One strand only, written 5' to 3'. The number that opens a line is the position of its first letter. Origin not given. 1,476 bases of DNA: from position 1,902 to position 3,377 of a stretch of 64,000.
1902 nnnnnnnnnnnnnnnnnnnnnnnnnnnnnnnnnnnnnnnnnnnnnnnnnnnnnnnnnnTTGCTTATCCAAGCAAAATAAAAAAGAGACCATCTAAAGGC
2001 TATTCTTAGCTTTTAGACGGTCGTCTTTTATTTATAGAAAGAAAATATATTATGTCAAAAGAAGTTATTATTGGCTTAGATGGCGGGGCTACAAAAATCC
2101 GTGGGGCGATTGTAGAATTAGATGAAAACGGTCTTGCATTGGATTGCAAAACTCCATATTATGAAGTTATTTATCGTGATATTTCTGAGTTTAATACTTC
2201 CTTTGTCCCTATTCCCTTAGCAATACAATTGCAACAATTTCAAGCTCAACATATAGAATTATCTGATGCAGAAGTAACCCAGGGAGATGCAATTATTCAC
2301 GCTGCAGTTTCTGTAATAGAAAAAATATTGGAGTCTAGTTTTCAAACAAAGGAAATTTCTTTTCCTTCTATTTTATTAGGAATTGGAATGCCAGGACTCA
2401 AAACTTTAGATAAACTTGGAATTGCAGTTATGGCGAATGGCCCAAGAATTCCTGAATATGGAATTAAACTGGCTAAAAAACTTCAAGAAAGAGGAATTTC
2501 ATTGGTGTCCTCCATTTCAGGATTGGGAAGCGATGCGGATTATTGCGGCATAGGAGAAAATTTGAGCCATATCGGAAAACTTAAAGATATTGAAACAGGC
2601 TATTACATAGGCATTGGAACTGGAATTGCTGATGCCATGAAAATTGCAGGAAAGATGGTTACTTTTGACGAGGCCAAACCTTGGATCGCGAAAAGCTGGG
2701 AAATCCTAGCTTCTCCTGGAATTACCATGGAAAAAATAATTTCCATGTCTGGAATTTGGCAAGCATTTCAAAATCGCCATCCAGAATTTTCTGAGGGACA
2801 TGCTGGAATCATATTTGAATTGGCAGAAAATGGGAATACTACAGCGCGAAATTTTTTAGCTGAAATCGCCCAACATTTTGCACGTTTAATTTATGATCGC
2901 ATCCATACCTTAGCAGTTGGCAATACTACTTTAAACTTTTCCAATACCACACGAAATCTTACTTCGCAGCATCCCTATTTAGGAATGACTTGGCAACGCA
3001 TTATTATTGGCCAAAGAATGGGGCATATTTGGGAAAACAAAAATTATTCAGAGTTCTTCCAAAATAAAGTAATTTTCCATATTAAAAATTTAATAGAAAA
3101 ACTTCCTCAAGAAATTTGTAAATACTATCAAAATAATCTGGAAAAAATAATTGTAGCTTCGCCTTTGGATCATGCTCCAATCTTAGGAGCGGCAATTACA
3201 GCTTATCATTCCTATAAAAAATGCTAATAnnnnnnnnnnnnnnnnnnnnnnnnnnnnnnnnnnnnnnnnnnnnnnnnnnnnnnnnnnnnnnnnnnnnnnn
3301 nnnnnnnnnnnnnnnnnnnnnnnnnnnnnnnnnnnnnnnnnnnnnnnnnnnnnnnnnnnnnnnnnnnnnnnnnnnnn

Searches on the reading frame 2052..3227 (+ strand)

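Call 33: search_protein_families(library=pfam, proteins=[window:2052-3227:+], max_evalue=1e-8)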
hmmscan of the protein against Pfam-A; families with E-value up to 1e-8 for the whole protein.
window:2052-3227:+ (391 aa): 0 families

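Call 36: search_protein_families(library=ncbifam, proteins=[window:2052-3227:+], max_evalue=0.01)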
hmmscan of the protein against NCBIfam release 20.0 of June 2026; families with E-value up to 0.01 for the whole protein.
window:2052-3227:+ (391 aa): 1 family
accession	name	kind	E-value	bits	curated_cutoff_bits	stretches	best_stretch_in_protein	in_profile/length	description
NF007251.0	PRK09698.1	equivalog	0.0031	16.8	253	0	2-25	4-27/304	allose kinase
